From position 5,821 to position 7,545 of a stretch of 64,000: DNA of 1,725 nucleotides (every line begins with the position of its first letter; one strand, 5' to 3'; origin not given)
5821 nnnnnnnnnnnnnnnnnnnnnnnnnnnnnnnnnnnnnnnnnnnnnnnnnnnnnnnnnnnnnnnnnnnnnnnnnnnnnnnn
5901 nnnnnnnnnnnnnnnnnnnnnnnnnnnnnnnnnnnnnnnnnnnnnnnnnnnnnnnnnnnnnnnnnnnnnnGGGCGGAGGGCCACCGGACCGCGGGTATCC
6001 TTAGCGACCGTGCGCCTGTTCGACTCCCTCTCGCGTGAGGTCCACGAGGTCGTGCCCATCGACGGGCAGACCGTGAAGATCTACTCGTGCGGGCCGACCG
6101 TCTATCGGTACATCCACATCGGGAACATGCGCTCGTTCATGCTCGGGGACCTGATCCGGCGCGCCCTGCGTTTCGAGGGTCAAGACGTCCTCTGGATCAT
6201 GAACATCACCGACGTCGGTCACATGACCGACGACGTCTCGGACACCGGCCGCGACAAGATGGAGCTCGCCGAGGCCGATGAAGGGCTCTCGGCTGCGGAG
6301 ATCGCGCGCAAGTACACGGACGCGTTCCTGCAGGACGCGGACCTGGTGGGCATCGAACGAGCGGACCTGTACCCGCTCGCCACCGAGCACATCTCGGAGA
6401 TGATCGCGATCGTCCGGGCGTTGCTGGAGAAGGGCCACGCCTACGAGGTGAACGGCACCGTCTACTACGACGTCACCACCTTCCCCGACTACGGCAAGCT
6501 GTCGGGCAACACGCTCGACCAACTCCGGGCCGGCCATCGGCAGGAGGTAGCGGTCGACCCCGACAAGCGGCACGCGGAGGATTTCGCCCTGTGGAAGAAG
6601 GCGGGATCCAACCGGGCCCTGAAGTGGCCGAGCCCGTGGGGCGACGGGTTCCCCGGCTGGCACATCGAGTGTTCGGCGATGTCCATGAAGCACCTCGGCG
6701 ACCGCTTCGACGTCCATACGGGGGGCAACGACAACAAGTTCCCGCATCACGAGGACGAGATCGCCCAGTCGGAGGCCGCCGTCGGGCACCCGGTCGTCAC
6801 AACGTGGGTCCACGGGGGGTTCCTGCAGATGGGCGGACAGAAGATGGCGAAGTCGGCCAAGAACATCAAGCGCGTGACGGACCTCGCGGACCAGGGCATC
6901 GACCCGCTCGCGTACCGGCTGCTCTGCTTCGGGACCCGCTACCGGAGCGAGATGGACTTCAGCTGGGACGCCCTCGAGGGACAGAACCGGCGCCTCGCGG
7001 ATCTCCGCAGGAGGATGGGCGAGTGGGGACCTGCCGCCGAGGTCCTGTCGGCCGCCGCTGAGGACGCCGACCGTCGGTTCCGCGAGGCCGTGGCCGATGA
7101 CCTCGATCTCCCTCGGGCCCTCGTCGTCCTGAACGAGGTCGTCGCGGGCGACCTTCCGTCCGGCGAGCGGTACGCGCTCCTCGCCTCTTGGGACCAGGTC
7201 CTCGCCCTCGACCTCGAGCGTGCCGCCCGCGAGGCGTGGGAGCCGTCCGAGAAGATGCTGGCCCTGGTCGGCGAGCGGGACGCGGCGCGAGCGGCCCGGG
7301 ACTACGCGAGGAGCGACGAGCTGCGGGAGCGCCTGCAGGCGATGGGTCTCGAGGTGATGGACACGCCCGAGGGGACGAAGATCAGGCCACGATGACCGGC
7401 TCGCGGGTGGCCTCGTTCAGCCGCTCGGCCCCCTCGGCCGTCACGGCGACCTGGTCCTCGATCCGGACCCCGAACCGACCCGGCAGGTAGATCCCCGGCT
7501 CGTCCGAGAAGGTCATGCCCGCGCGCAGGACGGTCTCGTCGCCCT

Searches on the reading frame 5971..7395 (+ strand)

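Call 65: search_protein_families(library=pfam, proteins=[window:5971-7395:+], max_evalue=0.00001)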
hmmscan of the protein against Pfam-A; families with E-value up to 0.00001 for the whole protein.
window:5971-7395:+ (474 aa): 2 families
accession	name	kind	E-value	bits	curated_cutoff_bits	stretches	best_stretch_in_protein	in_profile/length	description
PF01406.26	tRNA-synt_1e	-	4e-91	306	27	1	28-336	3-297/301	tRNA synthetases class I (C) catalytic domain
PF09334.17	tRNA-synt_1g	-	1.1e-10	41.2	20.1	0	47-169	13-125/391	tRNA synthetases class I (M)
